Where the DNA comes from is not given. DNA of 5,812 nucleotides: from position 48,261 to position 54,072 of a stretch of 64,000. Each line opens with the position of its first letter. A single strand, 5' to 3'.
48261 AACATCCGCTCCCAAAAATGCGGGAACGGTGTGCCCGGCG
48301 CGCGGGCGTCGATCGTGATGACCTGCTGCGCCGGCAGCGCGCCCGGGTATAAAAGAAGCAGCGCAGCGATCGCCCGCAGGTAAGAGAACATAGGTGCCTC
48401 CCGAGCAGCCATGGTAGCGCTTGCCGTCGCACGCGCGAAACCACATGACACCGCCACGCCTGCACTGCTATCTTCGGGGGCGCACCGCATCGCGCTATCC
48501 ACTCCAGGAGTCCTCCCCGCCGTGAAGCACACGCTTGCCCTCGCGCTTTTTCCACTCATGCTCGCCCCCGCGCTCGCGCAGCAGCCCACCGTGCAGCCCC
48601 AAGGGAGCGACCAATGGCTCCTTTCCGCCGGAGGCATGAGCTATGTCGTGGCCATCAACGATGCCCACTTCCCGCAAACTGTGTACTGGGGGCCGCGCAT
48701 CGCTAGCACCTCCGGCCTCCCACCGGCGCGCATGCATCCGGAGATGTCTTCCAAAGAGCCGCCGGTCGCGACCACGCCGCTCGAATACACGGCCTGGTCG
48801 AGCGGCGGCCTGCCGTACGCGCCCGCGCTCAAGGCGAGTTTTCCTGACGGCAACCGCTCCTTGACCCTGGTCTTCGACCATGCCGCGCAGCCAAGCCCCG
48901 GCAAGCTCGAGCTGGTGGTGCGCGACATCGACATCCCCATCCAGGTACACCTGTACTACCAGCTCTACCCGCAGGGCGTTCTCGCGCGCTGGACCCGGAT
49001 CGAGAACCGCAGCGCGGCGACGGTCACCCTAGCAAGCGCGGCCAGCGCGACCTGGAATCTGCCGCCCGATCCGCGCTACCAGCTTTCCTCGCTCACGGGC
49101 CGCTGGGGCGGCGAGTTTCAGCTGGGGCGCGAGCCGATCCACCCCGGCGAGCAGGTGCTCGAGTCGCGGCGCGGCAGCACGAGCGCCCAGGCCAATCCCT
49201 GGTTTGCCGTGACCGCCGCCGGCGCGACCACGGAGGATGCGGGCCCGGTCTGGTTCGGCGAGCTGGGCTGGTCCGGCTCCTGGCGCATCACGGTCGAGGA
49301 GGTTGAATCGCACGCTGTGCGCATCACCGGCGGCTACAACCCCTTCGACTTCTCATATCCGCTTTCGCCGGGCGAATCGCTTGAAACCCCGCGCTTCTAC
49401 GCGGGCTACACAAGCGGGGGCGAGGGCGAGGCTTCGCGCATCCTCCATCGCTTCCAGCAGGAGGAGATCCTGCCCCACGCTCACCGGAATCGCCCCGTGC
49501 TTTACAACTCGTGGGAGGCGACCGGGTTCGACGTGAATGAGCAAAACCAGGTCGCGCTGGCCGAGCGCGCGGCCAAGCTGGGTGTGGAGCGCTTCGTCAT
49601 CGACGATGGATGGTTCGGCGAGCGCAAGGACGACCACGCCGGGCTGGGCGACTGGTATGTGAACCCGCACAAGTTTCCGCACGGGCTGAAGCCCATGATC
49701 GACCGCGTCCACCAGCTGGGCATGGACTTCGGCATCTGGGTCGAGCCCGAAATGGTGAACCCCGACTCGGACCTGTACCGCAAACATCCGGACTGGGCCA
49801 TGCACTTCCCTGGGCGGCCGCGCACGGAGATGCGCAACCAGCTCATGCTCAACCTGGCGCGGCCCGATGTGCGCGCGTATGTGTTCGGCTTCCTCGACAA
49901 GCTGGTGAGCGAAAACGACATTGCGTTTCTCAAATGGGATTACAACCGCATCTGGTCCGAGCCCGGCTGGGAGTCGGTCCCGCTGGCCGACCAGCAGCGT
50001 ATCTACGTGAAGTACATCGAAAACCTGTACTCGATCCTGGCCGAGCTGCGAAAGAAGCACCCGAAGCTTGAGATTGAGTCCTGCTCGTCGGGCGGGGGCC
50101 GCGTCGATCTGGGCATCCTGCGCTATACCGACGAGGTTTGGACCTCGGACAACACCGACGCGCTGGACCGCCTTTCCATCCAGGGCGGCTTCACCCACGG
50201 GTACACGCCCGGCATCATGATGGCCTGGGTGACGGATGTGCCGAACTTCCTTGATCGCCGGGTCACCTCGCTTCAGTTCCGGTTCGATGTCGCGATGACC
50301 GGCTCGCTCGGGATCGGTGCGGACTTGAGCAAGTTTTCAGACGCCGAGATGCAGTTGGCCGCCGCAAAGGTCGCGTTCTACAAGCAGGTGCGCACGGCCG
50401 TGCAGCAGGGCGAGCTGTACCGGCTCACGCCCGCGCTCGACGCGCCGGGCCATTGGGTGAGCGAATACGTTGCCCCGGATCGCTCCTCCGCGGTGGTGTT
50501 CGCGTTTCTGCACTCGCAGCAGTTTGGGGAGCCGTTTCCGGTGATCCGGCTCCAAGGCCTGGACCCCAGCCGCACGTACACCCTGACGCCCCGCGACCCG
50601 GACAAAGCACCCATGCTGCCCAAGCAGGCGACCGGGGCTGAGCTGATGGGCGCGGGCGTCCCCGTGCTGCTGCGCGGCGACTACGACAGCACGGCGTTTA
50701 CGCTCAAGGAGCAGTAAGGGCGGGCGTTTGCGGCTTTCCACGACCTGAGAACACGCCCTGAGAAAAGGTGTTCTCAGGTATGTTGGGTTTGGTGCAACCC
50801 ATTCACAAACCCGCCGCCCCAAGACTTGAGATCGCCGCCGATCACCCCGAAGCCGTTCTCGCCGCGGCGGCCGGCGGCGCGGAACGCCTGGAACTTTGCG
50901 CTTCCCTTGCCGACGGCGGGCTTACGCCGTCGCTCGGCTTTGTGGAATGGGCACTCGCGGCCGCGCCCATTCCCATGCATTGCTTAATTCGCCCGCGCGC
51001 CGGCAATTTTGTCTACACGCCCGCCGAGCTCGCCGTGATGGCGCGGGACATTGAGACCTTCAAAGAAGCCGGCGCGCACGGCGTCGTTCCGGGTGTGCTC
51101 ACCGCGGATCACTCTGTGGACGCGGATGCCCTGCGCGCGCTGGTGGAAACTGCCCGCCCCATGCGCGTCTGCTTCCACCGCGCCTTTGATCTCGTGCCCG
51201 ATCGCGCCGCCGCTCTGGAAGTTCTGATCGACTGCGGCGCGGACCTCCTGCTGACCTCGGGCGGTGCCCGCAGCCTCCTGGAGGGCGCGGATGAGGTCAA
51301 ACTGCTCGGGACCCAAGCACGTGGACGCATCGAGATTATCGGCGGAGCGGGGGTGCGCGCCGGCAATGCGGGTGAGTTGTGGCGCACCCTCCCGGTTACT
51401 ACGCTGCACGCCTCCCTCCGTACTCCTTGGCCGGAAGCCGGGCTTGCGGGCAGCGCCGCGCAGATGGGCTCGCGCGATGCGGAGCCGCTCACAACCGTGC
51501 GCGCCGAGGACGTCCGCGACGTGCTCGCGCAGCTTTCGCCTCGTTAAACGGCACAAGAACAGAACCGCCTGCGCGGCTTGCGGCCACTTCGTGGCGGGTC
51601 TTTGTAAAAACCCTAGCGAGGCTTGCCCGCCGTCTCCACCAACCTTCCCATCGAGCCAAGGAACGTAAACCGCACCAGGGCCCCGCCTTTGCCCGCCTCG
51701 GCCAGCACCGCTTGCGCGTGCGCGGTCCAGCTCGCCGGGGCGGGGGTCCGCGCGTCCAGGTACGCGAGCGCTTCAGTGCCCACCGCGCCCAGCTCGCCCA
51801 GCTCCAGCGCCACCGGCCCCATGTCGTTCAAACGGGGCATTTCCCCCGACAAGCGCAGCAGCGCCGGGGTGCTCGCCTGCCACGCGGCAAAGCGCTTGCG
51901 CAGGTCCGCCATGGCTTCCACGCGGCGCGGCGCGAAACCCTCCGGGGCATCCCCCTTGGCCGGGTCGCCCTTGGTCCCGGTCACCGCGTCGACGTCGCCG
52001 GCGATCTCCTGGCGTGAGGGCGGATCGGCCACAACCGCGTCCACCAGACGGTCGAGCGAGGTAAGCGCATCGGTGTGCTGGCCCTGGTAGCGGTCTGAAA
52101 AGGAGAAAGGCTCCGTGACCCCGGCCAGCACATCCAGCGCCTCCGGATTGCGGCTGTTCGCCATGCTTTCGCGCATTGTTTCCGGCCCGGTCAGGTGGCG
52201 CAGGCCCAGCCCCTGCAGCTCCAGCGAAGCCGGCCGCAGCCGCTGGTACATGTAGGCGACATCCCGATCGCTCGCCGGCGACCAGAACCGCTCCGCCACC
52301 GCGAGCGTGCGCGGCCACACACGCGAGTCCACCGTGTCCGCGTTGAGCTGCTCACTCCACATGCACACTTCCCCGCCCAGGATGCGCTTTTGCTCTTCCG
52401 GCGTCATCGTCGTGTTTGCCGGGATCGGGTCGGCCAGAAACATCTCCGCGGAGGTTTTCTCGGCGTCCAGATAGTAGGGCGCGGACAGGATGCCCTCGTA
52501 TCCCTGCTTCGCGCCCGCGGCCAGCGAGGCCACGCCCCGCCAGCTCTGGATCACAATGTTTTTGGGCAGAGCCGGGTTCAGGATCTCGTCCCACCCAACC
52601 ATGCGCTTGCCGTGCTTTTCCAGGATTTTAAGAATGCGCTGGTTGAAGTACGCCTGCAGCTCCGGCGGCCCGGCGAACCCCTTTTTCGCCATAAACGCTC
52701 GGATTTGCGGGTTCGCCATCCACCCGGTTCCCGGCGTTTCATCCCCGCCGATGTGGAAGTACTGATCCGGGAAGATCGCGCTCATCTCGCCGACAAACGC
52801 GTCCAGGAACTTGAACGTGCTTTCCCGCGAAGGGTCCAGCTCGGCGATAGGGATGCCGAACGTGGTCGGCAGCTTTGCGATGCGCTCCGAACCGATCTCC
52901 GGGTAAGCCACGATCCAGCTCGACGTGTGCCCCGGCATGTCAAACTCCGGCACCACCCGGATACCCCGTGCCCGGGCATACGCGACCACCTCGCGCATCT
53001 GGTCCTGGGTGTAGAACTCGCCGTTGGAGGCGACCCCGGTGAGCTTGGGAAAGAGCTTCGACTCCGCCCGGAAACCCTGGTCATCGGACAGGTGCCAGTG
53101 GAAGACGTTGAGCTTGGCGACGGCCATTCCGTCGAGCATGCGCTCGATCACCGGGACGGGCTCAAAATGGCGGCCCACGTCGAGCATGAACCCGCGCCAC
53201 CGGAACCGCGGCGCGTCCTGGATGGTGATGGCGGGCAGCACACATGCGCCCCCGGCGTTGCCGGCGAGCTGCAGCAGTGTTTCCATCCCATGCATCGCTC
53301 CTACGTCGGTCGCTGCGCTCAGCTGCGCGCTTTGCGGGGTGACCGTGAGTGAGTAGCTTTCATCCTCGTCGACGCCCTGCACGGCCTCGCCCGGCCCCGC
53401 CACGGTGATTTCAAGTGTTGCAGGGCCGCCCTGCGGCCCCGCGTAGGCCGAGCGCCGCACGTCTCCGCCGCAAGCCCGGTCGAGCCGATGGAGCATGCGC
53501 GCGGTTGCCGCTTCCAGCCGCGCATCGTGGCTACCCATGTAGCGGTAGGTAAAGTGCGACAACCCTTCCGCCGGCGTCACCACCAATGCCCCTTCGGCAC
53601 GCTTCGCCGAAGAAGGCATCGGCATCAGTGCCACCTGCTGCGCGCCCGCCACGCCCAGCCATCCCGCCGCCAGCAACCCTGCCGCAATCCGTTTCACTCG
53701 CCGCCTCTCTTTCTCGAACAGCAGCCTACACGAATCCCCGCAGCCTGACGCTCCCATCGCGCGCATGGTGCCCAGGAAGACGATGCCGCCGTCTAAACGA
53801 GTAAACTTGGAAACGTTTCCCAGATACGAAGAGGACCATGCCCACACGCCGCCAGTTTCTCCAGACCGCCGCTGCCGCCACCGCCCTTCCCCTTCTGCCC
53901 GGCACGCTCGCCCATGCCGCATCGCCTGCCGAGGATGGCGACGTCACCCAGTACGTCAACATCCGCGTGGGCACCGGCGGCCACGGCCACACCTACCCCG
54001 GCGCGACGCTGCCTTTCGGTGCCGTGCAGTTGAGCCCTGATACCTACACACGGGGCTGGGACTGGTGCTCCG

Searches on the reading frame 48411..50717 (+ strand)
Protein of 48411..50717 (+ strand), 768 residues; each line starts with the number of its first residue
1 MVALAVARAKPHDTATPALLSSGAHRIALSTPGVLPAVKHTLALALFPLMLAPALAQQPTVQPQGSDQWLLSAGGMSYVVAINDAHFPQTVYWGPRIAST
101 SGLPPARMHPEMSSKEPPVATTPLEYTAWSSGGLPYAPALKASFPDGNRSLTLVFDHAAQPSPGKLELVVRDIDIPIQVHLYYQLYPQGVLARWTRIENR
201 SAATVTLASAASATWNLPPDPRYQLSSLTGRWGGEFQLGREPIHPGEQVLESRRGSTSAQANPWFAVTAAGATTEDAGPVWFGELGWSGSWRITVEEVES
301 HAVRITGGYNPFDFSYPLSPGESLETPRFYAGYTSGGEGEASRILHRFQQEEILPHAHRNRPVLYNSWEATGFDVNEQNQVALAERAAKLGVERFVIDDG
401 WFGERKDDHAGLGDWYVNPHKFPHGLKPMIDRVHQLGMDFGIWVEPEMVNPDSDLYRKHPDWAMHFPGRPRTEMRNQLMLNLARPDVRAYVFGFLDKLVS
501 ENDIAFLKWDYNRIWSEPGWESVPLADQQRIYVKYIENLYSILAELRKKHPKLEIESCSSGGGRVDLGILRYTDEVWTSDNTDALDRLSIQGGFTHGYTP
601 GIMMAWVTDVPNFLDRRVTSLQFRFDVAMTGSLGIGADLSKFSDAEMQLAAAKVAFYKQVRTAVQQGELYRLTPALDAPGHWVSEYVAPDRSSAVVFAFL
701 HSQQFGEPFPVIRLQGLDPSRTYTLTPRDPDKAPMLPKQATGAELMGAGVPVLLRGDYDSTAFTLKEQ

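Call 56: search_protein_families(library=pfam, proteins=[window:48411-50717:+], max_evalue=0.00001)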
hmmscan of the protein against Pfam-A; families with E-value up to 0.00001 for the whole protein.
window:48411-50717:+ (768 aa): 4 families
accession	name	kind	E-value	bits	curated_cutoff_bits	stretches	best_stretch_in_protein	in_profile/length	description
PF02065.24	Melibiase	-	1e-121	406.6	27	1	323-667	1-347/347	Melibiase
PF16875.11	Glyco_hydro_36N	-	1.1e-52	179.5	27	1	87-318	2-252/253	Glycosyl hydrolase family 36 N-terminal domain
PF16874.11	Glyco_hydro_36C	-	3.8e-18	66.1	27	1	685-765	5-77/77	Glycosyl hydrolase family 36 C-terminal domain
PF01055.32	Glyco_hydro_31_2nd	-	9.7e-07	28.9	23.5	1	374-591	20-243/328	Glycosyl hydrolases family 31 TIM-barrel domain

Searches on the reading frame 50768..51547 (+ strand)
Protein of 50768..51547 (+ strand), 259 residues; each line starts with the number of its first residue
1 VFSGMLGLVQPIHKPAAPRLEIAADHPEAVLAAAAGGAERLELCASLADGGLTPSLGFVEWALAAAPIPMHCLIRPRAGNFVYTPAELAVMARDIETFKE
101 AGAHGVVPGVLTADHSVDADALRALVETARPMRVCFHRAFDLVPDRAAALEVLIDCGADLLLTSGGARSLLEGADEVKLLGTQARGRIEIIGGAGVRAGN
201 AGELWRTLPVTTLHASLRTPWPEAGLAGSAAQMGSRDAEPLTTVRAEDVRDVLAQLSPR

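Call 56: search_protein_families(library=pfam, proteins=[window:50768-51547:+], max_evalue=0.00001)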
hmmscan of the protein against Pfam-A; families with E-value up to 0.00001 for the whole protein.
window:50768-51547:+ (259 aa): 1 family
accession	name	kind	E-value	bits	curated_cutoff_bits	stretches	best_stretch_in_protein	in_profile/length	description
PF03932.20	CutC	-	8e-63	212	23.3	1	20-217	3-200/202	CutC family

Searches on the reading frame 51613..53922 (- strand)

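Call 56: search_protein_families(library=pfam, proteins=[window:51613-53922:-], max_evalue=0.00001)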
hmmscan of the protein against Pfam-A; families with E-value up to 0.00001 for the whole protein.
window:51613-53922:- (769 aa): 3 families
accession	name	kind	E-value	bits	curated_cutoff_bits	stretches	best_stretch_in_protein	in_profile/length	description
PF00728.28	Glyco_hydro_20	-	5.1e-96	322.5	22.3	1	240-549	1-347/348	Glycosyl hydrolase family 20, catalytic domain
PF02838.20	Glyco_hydro_20b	-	5e-10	40.6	26.1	1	99-237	4-124/124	Glycosyl hydrolase family 20, domain 2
PF14845.11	Glycohydro_20b2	-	3.4e-08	34.7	27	1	183-219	93-130/130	beta-acetyl hexosaminidase like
